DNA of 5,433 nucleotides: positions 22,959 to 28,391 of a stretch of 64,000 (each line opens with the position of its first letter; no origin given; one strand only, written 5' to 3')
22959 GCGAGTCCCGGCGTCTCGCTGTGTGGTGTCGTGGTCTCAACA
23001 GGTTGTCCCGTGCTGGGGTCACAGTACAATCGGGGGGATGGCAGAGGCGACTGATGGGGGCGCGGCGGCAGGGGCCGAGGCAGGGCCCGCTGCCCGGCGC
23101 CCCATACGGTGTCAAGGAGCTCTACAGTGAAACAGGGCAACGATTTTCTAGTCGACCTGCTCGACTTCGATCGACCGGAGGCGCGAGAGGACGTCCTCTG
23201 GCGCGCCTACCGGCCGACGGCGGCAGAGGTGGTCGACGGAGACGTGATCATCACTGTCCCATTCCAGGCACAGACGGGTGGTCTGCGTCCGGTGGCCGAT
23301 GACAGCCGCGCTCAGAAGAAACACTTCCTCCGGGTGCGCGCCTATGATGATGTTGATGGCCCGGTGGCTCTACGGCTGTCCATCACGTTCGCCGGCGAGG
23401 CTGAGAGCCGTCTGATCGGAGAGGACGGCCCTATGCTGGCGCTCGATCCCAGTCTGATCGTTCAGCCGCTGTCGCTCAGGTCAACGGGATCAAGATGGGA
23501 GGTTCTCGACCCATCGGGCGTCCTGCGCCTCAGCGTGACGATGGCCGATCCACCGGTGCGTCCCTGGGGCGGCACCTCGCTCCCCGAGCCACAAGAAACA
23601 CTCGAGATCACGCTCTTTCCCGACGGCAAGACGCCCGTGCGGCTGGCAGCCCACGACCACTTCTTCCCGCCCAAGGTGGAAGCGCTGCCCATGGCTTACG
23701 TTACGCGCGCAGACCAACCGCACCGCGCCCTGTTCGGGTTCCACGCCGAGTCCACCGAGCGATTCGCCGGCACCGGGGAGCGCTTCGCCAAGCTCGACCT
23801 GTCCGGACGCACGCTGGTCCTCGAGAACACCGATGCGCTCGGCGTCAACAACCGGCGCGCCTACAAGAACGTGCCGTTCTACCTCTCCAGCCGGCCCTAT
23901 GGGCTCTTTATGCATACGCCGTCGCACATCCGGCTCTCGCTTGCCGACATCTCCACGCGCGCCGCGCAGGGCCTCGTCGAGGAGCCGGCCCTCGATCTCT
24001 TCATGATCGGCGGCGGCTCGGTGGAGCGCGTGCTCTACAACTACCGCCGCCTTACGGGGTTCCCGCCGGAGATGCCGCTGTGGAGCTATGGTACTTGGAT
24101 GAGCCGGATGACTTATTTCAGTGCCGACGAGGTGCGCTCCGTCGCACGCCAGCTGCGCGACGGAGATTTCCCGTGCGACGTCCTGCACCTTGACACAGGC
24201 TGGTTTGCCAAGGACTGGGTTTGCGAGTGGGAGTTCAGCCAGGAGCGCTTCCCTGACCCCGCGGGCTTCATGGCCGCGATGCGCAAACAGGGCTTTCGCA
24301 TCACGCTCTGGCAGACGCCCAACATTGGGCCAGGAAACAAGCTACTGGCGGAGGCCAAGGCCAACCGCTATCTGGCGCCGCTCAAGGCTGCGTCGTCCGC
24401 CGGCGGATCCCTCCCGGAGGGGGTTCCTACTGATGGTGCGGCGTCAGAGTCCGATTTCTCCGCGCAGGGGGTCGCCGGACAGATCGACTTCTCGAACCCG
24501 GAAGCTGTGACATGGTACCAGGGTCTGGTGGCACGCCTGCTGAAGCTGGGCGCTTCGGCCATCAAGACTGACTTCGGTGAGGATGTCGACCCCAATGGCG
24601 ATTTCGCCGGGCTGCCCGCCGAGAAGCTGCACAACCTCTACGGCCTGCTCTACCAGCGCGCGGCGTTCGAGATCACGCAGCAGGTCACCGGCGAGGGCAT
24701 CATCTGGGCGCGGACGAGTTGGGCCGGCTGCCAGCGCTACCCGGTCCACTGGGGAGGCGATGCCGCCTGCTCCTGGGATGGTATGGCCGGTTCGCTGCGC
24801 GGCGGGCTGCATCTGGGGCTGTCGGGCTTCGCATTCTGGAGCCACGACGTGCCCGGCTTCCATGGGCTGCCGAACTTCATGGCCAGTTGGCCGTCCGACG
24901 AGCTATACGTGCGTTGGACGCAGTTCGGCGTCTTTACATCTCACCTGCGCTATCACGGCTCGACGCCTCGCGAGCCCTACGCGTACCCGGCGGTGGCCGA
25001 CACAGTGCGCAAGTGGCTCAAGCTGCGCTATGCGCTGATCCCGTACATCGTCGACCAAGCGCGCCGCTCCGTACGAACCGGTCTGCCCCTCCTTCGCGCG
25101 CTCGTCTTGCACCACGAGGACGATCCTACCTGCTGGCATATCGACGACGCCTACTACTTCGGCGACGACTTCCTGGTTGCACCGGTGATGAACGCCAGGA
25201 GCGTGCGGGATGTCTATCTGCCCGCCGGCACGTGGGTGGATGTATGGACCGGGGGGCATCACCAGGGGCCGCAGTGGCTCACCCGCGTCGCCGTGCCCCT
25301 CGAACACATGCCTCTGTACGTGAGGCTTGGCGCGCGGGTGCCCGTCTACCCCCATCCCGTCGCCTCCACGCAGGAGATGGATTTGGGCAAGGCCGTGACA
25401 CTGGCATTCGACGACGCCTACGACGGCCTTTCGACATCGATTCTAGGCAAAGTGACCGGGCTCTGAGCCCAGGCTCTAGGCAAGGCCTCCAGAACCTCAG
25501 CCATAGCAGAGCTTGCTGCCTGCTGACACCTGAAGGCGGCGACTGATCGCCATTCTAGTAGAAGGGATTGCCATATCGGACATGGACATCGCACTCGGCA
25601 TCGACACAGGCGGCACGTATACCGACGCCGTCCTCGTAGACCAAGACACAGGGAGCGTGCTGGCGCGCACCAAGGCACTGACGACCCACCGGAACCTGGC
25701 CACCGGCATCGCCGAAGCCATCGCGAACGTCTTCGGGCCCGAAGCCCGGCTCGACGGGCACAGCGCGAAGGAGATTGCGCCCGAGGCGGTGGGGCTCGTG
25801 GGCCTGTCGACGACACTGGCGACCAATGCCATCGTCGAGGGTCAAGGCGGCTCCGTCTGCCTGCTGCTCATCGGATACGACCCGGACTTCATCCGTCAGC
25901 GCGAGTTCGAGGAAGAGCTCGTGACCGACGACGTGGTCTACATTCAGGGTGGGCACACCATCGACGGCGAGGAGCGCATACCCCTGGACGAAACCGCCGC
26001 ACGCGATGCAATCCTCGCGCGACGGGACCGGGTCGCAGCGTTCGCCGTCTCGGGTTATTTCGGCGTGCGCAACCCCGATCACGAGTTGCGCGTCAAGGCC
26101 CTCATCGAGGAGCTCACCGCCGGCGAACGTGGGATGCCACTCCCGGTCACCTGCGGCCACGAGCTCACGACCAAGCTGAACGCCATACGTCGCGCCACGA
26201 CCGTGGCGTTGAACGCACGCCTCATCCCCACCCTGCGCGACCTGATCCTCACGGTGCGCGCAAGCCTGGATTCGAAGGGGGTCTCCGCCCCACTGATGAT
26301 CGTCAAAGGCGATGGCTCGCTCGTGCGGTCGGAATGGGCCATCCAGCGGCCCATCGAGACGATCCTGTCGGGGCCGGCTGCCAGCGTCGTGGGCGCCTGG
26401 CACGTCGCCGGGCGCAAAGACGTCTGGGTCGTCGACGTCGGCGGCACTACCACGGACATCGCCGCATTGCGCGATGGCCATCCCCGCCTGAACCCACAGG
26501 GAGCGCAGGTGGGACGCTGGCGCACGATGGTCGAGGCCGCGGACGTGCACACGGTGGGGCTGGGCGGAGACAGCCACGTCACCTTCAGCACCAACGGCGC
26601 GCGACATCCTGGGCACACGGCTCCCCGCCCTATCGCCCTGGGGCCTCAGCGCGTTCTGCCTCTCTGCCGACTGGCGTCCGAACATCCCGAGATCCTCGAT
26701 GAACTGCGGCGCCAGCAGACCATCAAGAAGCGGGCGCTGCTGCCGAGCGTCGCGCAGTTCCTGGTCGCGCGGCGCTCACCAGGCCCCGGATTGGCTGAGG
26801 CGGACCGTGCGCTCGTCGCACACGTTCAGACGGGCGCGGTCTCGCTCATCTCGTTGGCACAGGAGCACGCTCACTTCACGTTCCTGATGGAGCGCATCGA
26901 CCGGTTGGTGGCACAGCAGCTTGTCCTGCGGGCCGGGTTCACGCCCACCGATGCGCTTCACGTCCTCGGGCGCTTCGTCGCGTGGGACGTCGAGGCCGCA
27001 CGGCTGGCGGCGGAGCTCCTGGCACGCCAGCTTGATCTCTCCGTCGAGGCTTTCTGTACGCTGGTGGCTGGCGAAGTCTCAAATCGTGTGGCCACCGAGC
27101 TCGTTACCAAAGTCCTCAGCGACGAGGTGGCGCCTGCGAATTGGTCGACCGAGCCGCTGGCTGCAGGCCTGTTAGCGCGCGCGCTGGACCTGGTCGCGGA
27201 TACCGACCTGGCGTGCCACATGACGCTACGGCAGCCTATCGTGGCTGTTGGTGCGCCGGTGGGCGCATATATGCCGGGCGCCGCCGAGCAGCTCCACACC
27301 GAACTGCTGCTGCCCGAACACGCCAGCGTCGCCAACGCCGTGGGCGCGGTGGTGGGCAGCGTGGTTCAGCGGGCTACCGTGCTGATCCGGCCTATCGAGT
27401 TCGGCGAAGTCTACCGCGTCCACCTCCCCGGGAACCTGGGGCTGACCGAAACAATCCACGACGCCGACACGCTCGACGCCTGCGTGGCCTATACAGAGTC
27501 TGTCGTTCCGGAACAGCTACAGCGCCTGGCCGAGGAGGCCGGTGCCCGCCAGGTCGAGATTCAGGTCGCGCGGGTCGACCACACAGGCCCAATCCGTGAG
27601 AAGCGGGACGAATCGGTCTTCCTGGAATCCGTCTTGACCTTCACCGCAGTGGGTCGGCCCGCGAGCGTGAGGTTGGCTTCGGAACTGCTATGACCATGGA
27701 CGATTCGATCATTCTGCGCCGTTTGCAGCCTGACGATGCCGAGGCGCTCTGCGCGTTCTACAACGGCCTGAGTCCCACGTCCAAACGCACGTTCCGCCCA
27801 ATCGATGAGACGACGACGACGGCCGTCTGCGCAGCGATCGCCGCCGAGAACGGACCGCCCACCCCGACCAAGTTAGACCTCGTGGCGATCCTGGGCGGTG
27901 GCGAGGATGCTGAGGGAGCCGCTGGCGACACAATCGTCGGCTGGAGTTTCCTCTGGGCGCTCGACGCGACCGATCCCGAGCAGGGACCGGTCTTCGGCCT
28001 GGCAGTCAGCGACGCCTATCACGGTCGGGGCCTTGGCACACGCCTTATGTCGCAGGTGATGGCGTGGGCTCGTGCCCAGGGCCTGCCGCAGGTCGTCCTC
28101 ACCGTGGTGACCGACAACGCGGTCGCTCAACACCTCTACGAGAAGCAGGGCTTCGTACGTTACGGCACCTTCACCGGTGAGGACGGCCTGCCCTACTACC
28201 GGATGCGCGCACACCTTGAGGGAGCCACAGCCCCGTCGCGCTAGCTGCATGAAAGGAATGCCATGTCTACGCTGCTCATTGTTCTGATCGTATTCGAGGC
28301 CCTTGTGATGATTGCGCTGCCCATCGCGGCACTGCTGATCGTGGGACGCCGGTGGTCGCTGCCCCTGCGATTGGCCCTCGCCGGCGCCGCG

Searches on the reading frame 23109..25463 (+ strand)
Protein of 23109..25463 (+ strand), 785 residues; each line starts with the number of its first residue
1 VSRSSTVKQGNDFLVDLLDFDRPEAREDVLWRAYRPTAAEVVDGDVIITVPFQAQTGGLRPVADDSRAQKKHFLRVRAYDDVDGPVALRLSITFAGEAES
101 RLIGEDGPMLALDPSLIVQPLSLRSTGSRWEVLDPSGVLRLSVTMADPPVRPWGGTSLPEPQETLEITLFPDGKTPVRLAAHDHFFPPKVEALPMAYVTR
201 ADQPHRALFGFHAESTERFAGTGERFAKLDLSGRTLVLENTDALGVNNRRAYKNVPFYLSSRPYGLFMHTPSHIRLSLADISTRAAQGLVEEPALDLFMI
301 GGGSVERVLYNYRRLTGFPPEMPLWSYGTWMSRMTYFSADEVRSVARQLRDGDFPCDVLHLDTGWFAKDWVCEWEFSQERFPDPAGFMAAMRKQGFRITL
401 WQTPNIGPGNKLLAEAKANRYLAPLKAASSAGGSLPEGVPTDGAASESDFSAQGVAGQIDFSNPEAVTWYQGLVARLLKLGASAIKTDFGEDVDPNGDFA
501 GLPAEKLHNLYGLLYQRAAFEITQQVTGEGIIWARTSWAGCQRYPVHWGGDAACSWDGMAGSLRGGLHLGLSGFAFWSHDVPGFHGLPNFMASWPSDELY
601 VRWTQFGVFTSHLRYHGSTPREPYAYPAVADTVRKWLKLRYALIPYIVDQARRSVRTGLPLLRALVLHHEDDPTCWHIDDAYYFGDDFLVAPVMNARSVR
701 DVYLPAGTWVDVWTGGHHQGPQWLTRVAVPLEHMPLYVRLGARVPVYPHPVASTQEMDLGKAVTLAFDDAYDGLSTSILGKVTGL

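Call 50: search_protein_families(library=pfam, proteins=[window:23109-25463:+], max_evalue=0.001)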
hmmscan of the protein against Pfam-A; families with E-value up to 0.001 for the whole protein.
window:23109-25463:+ (785 aa): 3 families
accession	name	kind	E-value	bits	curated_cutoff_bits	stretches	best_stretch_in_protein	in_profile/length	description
PF01055.32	Glyco_hydro_31_2nd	-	4.8e-83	279.6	23.5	1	319-648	1-326/328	Glycosyl hydrolases family 31 TIM-barrel domain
PF21365.3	Glyco_hydro_31_3rd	-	6.1e-24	84.7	24.4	1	658-742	1-85/87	Glycosyl hydrolase family 31 C-terminal domain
PF13802.12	Gal_mutarotas_2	-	4.1e-15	57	27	1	198-273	99-180/184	Glycosyl hydrolase 31 N-terminal galactose mutarotase-like domain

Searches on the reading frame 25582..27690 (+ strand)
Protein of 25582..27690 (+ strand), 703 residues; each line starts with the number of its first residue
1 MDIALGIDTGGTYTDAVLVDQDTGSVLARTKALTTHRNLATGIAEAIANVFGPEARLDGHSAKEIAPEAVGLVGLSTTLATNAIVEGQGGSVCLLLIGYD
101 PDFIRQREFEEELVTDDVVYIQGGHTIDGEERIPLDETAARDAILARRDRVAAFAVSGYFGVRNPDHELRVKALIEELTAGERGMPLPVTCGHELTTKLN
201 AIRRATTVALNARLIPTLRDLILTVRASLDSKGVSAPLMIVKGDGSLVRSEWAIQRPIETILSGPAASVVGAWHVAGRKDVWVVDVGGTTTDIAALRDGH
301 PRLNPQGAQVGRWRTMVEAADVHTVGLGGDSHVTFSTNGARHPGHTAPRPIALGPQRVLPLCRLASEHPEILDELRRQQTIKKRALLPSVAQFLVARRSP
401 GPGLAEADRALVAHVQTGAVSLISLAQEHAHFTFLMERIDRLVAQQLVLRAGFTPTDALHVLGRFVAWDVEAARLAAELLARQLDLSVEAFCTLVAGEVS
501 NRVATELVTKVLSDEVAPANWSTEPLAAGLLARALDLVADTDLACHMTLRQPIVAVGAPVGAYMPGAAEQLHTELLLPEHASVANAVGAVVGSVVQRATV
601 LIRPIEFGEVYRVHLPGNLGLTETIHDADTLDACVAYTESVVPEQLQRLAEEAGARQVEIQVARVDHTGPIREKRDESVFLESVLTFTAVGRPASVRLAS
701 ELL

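Call 50: search_protein_families(library=pfam, proteins=[window:25582-27690:+], max_evalue=0.001)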
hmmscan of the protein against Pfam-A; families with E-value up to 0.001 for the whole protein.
window:25582-27690:+ (703 aa): 3 families
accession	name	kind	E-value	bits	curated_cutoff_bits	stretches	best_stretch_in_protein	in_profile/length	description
PF05378.19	Hydant_A_N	-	2.3e-34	119.1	25.2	1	5-177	2-174/176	Hydantoinase/oxoprolinase N-terminal region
PF01968.24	Hydantoinase_A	-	5.5e-30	105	22.9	1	204-464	1-174/291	Hydantoinase/oxoprolinase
PF13941.12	MutL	-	1.3e-09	37.8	27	1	5-93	2-98/450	MutL protein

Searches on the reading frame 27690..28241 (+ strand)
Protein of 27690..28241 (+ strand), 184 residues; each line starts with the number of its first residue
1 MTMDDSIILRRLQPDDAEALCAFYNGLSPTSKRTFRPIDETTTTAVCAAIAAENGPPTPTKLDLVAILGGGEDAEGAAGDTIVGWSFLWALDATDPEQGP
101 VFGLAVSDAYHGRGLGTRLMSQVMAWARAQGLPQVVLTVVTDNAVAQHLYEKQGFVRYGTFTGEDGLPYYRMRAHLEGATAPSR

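Call 50: search_protein_families(library=pfam, proteins=[window:27690-28241:+], max_evalue=0.001)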
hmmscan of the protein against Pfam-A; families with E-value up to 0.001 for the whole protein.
window:27690-28241:+ (184 aa): 6 families
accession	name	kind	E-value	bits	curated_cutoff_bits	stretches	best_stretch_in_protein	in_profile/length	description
PF00583.31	Acetyltransf_1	-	9.5e-17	61.8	20.7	1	79-155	41-116/116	Acetyltransferase (GNAT) family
PF13508.13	Acetyltransf_7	-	2.6e-12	47.4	27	1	80-156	12-83/84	Acetyltransferase (GNAT) domain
PF13302.13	Acetyltransf_3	-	7.9e-12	46.5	25.4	1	7-156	2-138/138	Acetyltransferase (GNAT) domain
PF13673.13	Acetyltransf_10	-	1.5e-10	41.6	23.6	1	101-175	54-127/128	Acetyltransferase (GNAT) domain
PF08445.16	FR47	-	2.7e-07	30.9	22.1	1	96-157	19-79/86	FR47-like protein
PF14542.12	Acetyltransf_CG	-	0.00025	21.6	30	1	106-132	32-58/80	GCN5-related N-acetyl-transferase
